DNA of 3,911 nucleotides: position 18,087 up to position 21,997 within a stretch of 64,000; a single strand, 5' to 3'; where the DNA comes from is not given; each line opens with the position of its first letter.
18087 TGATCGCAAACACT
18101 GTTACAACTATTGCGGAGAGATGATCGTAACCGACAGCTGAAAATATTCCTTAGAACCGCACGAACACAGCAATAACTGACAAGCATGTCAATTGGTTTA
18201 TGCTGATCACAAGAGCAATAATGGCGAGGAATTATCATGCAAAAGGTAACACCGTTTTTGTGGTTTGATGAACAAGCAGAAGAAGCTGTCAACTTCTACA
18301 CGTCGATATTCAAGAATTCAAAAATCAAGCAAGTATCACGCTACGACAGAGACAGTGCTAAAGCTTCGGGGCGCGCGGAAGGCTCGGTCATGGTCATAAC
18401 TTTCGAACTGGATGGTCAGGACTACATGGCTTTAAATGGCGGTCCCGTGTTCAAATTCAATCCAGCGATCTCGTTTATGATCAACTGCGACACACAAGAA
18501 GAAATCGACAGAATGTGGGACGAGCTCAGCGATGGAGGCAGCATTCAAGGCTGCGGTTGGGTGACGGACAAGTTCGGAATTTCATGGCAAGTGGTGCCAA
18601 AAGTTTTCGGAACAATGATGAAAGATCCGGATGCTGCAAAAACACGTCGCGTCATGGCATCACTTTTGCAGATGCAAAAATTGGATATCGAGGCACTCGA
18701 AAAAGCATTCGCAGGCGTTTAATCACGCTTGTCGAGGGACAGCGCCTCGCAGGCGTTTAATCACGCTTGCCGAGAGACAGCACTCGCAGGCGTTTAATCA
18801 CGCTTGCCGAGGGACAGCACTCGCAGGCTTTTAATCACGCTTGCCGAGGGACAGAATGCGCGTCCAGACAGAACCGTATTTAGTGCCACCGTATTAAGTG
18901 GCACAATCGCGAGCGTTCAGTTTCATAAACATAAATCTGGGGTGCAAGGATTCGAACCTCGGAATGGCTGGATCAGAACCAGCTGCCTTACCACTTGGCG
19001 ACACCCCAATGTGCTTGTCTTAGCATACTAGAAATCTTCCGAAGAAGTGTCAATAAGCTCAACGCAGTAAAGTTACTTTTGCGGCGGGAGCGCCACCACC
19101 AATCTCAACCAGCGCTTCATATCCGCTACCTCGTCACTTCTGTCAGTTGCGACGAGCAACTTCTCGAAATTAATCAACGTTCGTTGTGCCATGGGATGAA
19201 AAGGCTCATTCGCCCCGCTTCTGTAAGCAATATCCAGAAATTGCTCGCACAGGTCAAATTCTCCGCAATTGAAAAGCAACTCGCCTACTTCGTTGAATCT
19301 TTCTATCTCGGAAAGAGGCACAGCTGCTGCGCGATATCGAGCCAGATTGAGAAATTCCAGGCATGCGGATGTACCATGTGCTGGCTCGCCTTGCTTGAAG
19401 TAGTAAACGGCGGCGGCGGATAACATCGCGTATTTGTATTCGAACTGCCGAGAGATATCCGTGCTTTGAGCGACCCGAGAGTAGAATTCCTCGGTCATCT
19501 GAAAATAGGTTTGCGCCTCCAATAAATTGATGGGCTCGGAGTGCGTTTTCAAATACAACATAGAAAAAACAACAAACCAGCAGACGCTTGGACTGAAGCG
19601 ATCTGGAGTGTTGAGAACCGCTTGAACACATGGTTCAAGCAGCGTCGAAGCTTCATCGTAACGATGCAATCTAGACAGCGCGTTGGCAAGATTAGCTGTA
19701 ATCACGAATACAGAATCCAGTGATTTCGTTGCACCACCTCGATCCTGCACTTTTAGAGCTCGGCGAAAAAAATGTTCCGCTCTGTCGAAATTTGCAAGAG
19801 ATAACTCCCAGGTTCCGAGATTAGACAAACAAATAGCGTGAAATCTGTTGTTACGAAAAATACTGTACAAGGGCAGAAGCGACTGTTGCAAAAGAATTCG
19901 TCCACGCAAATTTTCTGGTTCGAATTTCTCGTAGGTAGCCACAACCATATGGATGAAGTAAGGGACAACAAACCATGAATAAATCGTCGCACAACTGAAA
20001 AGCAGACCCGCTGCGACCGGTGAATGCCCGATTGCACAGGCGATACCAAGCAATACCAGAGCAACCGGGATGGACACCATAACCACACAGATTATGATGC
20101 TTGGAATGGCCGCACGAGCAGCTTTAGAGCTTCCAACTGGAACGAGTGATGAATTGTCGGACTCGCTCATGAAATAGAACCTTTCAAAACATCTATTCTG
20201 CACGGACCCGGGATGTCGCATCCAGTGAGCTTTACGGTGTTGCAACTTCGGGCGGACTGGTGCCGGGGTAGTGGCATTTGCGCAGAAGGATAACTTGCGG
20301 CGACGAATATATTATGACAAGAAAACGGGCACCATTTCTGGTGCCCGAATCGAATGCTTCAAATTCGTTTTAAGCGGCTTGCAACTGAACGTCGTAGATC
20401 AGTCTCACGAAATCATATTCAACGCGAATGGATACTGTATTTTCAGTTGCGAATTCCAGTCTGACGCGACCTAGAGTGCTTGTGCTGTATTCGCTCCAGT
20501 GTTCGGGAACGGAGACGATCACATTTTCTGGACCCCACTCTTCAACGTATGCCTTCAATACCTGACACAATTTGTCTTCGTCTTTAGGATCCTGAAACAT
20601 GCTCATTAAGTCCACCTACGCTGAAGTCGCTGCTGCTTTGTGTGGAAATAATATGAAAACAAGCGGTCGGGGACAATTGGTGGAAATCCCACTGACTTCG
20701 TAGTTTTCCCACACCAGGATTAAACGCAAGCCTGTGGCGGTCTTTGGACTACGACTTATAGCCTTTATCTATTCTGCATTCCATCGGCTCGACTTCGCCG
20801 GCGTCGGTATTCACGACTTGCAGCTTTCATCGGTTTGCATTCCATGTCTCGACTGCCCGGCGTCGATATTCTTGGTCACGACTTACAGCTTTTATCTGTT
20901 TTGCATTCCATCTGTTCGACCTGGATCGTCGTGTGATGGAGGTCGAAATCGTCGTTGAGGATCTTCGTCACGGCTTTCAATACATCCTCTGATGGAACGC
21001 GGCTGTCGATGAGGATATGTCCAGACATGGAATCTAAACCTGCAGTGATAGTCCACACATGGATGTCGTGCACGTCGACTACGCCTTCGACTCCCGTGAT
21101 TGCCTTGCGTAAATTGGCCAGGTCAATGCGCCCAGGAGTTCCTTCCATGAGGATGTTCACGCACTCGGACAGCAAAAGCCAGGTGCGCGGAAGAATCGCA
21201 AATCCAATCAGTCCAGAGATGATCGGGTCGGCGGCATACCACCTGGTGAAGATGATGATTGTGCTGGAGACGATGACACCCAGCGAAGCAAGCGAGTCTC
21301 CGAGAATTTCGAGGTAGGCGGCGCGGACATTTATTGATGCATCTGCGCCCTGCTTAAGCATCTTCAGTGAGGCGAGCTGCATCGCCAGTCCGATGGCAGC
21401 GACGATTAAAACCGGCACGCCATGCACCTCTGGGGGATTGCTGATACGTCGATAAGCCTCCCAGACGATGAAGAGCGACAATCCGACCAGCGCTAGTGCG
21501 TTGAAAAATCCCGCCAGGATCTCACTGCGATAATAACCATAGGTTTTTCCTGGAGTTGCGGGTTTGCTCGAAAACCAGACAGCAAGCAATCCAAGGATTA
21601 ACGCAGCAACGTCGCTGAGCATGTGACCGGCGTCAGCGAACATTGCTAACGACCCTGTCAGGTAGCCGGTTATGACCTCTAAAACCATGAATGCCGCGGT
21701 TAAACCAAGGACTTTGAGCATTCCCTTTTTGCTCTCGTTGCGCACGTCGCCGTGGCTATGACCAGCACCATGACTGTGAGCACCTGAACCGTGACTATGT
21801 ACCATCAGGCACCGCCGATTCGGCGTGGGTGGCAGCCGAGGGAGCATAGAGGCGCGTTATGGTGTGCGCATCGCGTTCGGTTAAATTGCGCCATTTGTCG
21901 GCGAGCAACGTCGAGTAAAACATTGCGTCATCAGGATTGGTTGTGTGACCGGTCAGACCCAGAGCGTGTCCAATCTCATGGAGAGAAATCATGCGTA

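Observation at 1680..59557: Window-wide pattern: tandem-repeat arrays seeded from the stop-codon-spanning 3' ends of genes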

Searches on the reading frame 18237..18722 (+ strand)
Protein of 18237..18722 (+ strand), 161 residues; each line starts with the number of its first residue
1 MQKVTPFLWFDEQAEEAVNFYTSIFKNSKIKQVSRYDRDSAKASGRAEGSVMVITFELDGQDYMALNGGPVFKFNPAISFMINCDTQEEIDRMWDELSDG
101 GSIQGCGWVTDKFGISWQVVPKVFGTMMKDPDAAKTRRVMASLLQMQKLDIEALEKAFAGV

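Call 9: search_protein_families(library=pfam, proteins=[window:18237-18722:+])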
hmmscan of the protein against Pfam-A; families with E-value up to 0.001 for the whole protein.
window:18237-18722:+ (161 aa): 1 family
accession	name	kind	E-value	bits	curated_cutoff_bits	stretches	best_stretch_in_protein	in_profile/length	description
PF06983.19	3-dmu-9_3-mt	-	9.1e-47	158.8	24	1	2-120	1-116/116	3-demethylubiquinone-9 3-methyltransferase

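Call 27: find_homologous_proteins(query=window:18237-18722:+, max_evalue=1e-20)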
Query window:18237-18722:+ (161 aa): 7996 proteins with E <= 1e-20 among 8000 candidates; the best 120 are listed.
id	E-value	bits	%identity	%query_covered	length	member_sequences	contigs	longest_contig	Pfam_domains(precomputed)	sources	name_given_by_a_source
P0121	2.8e-103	360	100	100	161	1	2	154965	PF06983.20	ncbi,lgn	ncbi:MAG TPA: VOC family protein [Drouetiella sp.]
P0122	7.5e-74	264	73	99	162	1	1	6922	PF06983.20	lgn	-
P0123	2.1e-73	263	-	-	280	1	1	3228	PF06983.20,PF00903.32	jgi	-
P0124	7.9e-71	255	68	99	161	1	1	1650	PF06983.20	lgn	-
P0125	2.0e-70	253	-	-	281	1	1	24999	PF06983.20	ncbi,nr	ncbi:MAG: VOC family protein [Verrucomicrobia bacterium]|nr:VOC family protein [Verrucomicrobiota ba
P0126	5.4e-70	252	67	99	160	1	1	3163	PF06983.20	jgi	jgi:predicted 3-demethylubiquinone-9 3-methyltransferase (glyoxalase superfamily)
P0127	4.1e-69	249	64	99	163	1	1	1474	PF06983.20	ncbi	-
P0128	6.4e-69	248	65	98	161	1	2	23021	PF06983.20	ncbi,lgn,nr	ncbi:MAG: VOC family protein [Acidobacteria bacterium]|nr:VOC family protein [Acidobacteriota bacter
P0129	8.5e-69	248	66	99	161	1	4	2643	PF06983.20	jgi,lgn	-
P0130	1.2e-68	247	64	98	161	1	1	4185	PF06983.20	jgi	jgi:predicted 3-demethylubiquinone-9 3-methyltransferase (glyoxalase superfamily)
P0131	1.9e-68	247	64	99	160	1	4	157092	PF06983.20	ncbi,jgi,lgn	jgi:predicted 3-demethylubiquinone-9 3-methyltransferase (glyoxalase superfamily)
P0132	1.9e-68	247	66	99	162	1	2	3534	PF06983.20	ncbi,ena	-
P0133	2.4e-68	247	66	98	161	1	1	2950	PF06983.20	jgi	jgi:predicted 3-demethylubiquinone-9 3-methyltransferase (glyoxalase superfamily)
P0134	3.3e-68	246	65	98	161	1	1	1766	PF06983.20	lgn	-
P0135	7.2e-68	245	66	98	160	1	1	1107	PF06983.20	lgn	-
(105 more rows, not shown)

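Call 29: find_encoding_contigs(protein=P0121, flank=10000, max_places=6)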
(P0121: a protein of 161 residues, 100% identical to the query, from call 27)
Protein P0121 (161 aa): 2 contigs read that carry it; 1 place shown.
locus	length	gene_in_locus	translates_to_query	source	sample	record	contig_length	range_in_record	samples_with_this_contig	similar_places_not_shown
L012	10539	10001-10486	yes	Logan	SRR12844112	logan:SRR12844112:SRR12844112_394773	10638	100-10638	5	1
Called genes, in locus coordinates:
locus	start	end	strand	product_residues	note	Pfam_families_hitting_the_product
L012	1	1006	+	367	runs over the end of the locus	?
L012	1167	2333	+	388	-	-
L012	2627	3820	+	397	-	-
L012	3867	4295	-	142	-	-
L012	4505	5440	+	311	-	PF07191:Zn_ribbon_6 (faint)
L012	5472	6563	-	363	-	PF13527:Acetyltransf_9, PF17668:Acetyltransf_17 (weak)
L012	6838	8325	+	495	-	-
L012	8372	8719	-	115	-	-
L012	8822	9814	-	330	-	PF00248:Aldo_ket_red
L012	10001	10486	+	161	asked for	PF06983:3-dmu-9_3-mt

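Call 58: find_encoding_contigs(protein=P0122, flank=3000, max_places=3)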
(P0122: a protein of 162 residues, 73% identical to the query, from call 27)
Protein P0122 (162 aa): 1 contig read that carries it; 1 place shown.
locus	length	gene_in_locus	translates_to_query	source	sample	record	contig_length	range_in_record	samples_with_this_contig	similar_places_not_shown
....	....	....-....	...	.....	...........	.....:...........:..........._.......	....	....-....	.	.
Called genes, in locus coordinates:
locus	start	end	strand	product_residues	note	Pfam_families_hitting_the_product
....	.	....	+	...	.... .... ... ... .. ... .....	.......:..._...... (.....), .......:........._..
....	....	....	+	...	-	-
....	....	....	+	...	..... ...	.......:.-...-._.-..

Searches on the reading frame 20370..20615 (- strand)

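Call 54: search_protein_families(library=pfam, max_evalue=1, proteins=[window:20370-20615:-])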
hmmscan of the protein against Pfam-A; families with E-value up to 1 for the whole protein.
window:20370-20615:- (81 aa): 3 families
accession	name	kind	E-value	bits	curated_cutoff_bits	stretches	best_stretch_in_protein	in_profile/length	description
PF04937.20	DUF659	-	0.087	12.9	34.7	1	8-39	70-101/152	Protein of unknown function (DUF 659)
PF03652.20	RuvX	-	0.089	13.6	29.2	1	11-56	34-78/134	Holliday junction resolvase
PF01389.23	OmpA_membrane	-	0.16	12.1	21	1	39-79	118-158/180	OmpA-like transmembrane domain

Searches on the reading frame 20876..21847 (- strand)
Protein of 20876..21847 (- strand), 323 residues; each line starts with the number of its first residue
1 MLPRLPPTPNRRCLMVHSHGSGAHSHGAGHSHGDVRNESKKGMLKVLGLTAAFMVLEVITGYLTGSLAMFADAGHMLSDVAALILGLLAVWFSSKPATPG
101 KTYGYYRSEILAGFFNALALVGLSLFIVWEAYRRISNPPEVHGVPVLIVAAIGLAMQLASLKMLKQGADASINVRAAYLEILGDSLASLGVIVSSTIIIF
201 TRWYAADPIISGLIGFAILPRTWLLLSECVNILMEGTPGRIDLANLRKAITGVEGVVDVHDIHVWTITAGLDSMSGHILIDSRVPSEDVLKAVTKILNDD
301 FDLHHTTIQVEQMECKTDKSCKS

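Call 9: search_protein_families(library=pfam, proteins=[window:20876-21847:-])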
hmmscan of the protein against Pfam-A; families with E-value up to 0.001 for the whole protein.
window:20876-21847:- (323 aa): 2 families
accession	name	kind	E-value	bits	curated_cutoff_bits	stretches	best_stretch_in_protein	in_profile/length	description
PF01545.26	Cation_efflux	-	1e-44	153.1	26.6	1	49-234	7-198/198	Cation efflux family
PF16916.11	ZT_dimer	-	1e-10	41.9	26.7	1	240-312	3-77/78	Dimerisation domain of Zinc Transporter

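Call 21: find_homologous_proteins(query=window:20876-21847:-, max_evalue=1e-40)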
Query window:20876-21847:- (323 aa): 3077 proteins with E <= 1e-40 among 8000 candidates; the best 120 are listed.
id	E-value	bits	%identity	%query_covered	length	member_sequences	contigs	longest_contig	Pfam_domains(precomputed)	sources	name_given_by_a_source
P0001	1.2e-198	677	100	96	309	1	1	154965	PF16916.12,PF01545.27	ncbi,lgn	ncbi:MAG TPA: cation diffusion facilitator family transporter [Drouetiella sp.]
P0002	1.6e-161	555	84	90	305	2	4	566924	PF16916.12,PF01545.27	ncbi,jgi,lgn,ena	jgi:cobalt-zinc-cadmium efflux system protein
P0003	3.2e-160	551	84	90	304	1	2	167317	PF16916.12,PF01545.27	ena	-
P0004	5.8e-160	550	84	90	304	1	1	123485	PF16916.12,PF01545.27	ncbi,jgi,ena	jgi:cobalt-zinc-cadmium efflux system protein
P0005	1.1e-159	549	84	90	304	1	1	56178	PF16916.12,PF01545.27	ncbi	-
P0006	1.3e-159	549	83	89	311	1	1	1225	PF16916.12,PF01545.27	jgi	jgi:cobalt-zinc-cadmium efflux system protein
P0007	5.4e-158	543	82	89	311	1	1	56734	PF16916.12,PF01545.27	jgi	jgi:cobalt-zinc-cadmium efflux system protein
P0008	7.5e-158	543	82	91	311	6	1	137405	PF16916.12,PF01545.27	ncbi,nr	ncbi:MAG: cation transporter [Cyanobacteria bacterium SZAS-4]|nr:cation transporter [Cyanobacteria b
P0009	1.6e-156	539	79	90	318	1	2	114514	PF16916.12,PF01545.27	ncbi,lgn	ncbi:MAG: cation diffusion facilitator family transporter [Candidatus Obscuribacterales bacterium]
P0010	1.6e-156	539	79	90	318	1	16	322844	PF16916.12,PF01545.27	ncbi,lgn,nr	ncbi:MAG: cation transporter [Candidatus Melainabacteria bacterium]|nr:MAG: cation transporter [Cand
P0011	2.3e-156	538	79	90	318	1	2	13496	PF16916.12,PF01545.27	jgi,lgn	-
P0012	9.9e-155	533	81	91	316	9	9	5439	PF16916.12,PF01545.27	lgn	-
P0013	2.8e-154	531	78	96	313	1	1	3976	PF16916.12,PF01545.27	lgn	-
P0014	2.6e-150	518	78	91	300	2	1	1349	PF16916.12,PF01545.27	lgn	-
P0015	1.4e-142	493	81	87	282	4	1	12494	PF16916.12,PF01545.27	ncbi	-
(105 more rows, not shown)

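Call 23: find_encoding_contigs(protein=P0002, flank=10000, max_places=4)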
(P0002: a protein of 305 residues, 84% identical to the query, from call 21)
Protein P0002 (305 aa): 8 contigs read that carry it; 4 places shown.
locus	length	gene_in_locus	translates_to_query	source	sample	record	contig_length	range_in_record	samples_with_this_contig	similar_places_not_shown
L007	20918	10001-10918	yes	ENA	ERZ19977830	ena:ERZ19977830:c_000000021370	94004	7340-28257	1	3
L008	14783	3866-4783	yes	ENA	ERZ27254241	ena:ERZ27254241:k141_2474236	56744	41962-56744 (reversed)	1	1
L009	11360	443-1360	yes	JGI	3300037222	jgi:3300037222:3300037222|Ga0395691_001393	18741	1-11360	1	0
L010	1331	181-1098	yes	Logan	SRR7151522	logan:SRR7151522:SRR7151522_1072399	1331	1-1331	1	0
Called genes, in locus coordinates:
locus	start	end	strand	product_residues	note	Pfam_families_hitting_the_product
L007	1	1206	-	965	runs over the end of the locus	PF00675:Peptidase_M16, PF05193:Peptidase_M16_C, PF00675:Peptidase_M16, PF05193:Peptidase_M16_C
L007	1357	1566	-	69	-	-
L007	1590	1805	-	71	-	-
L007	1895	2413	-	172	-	PF00583:Acetyltransf_1, PF13673:Acetyltransf_10, PF13508:Acetyltransf_7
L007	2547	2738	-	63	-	-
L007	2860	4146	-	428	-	PF00515:TPR_1 (faint), PF07719:TPR_2 (faint), PF10952:DUF2753 (faint), PF13181:TPR_8 (faint), PF13374:TPR_10 (faint), PF13424:TPR_12, PF24885:TPR_NPHP3 (weak), PF13424:TPR_12 (weak)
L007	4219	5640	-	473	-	-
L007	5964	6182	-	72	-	PF01106:NifU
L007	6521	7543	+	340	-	PF00044:Gp_dh_N, PF02800:Gp_dh_C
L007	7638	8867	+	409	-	PF00162:PGK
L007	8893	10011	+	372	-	PF13428:TPR_14 (faint), PF00515:TPR_1 (faint), PF13174:TPR_6 (faint), PF13181:TPR_8 (faint), PF13414:TPR_11 (weak), PF13432:TPR_16 (weak), PF07719:TPR_2 (weak), PF00413:Peptidase_M10, +4 more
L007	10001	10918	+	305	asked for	PF01545:Cation_efflux, PF16916:ZT_dimer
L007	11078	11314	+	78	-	-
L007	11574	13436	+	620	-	PF03415:Peptidase_C11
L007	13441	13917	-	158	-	PF27226:AF_1845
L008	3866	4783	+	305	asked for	PF01545:Cation_efflux, PF16916:ZT_dimer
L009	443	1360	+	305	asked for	PF01545:Cation_efflux, PF16916:ZT_dimer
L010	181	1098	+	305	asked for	PF01545:Cation_efflux, PF16916:ZT_dimer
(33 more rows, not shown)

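Call 24: find_encoding_contigs(protein=P0008, flank=10000, max_places=2)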
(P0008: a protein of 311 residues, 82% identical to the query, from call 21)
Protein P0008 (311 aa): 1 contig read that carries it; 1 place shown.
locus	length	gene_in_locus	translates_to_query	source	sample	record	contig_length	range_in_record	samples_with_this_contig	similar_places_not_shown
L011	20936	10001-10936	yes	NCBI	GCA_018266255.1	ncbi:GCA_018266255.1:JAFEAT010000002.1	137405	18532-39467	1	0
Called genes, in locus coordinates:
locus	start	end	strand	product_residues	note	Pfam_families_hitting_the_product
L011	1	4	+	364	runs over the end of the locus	PF00583:Acetyltransf_1 (weak), PF13527:Acetyltransf_9, PF13508:Acetyltransf_7 (faint), PF17668:Acetyltransf_17 (weak)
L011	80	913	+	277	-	-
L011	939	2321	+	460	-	-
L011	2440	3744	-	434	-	PF00515:TPR_1 (faint), PF07719:TPR_2 (faint), PF10952:DUF2753 (faint), PF13181:TPR_8 (faint), PF13374:TPR_10 (faint), PF13424:TPR_12, PF24885:TPR_NPHP3 (faint), PF13424:TPR_12 (weak)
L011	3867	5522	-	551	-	-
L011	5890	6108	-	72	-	PF01106:NifU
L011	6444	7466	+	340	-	PF00044:Gp_dh_N, PF02800:Gp_dh_C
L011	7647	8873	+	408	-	PF00162:PGK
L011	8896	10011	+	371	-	PF00515:TPR_1 (faint), PF13174:TPR_6 (faint), PF13181:TPR_8 (faint), PF13371:TPR_9 (faint), PF13414:TPR_11 (weak), PF13432:TPR_16 (weak), PF07719:TPR_2 (weak), PF00413:Peptidase_M10, +3 more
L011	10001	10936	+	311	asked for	PF01545:Cation_efflux, PF16916:ZT_dimer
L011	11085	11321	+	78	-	-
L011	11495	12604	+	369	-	PF13424:TPR_12 (faint), PF17874:TPR_MalT, PF13374:TPR_10 (faint)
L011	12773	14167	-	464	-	PF02156:Glyco_hydro_26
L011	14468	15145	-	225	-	PF16291:DUF4937, PF03992:ABM (faint)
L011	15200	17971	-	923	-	PF05593:RHS_repeat (weak), PF00648:Peptidase_C2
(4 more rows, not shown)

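Call 64: find_encoding_contigs(protein=P0012, flank=3000, max_places=6)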
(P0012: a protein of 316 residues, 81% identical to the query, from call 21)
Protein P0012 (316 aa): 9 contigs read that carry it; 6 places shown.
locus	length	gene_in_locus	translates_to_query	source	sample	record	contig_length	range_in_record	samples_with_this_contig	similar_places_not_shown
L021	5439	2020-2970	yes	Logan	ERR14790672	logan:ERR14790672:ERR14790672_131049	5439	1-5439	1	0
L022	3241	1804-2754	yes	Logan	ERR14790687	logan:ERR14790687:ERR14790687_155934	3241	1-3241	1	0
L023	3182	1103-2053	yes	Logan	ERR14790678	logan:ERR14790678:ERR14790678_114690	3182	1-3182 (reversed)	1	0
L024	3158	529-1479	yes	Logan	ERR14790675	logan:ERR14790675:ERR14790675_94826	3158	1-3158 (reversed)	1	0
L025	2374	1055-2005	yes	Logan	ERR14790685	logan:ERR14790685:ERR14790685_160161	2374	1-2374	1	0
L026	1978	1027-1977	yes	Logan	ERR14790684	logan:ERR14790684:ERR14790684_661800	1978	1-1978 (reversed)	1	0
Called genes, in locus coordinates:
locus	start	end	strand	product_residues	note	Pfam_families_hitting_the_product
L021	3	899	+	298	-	?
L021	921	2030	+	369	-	PF00515:TPR_1 (faint), PF13174:TPR_6 (faint), PF13181:TPR_8 (faint), PF13414:TPR_11, PF13432:TPR_16, PF14559:TPR_19 (weak), PF07719:TPR_2 (weak), PF00413:Peptidase_M10 (weak), +4 more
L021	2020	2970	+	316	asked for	PF01545:Cation_efflux, PF16916:ZT_dimer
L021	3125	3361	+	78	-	-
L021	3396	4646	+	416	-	PF07719:TPR_2 (faint), PF13176:TPR_7 (faint), PF13428:TPR_14 (faint), PF17874:TPR_MalT, PF13424:TPR_12, PF13374:TPR_10 (faint), PF13432:TPR_16 (faint)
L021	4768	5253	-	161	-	PF06983:3-dmu-9_3-mt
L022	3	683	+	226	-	?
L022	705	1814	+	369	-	PF00515:TPR_1 (faint), PF13174:TPR_6 (faint), PF13181:TPR_8 (faint), PF13414:TPR_11, PF13432:TPR_16, PF14559:TPR_19 (weak), PF07719:TPR_2 (weak), PF00413:Peptidase_M10 (weak), +4 more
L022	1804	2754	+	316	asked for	PF01545:Cation_efflux, PF16916:ZT_dimer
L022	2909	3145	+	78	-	-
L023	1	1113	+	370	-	?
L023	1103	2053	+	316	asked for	PF01545:Cation_efflux, PF16916:ZT_dimer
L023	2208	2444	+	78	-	-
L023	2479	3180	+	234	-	?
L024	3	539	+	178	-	?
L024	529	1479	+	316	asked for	PF01545:Cation_efflux, PF16916:ZT_dimer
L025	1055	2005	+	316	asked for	PF01545:Cation_efflux, PF16916:ZT_dimer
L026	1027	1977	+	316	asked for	PF01545:Cation_efflux, PF16916:ZT_dimer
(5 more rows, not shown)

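Call 65: find_encoding_contigs(protein=P0010, flank=10000, max_places=3)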
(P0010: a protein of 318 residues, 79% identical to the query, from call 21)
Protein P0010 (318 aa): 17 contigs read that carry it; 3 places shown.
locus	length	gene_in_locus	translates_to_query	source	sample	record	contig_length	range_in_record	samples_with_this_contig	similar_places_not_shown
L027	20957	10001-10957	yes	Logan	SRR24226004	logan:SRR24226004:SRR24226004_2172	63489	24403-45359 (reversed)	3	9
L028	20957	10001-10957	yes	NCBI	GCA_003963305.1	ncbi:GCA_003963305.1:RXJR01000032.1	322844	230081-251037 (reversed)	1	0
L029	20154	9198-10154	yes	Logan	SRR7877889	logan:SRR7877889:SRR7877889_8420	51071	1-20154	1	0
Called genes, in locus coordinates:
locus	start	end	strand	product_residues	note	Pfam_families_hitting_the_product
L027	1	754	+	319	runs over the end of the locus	-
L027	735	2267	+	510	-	-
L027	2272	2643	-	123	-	PF08666:SAF (weak)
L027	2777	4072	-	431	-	PF00515:TPR_1 (faint), PF07719:TPR_2 (faint), PF10952:DUF2753 (faint), PF13181:TPR_8 (faint), PF13374:TPR_10 (faint), PF13424:TPR_12 (weak), PF24885:TPR_NPHP3 (faint), PF13424:TPR_12 (weak)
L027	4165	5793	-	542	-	-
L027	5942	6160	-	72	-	PF01106:NifU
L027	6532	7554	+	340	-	PF00044:Gp_dh_N, PF02800:Gp_dh_C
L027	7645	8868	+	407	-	PF00162:PGK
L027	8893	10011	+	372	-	PF00515:TPR_1 (faint), PF13174:TPR_6 (faint), PF13181:TPR_8 (faint), PF13371:TPR_9 (faint), PF13414:TPR_11, PF13432:TPR_16, PF07719:TPR_2 (weak), PF00413:Peptidase_M10, +4 more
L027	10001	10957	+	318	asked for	PF01545:Cation_efflux, PF16916:ZT_dimer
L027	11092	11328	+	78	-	-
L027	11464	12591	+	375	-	PF13176:TPR_7 (faint), PF17874:TPR_MalT, PF07719:TPR_2 (faint), PF13374:TPR_10 (faint), PF13424:TPR_12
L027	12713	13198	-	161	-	PF06983:3-dmu-9_3-mt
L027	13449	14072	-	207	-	PF16291:DUF4937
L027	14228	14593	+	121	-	-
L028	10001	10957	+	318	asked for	PF01545:Cation_efflux, PF16916:ZT_dimer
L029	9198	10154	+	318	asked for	PF01545:Cation_efflux, PF16916:ZT_dimer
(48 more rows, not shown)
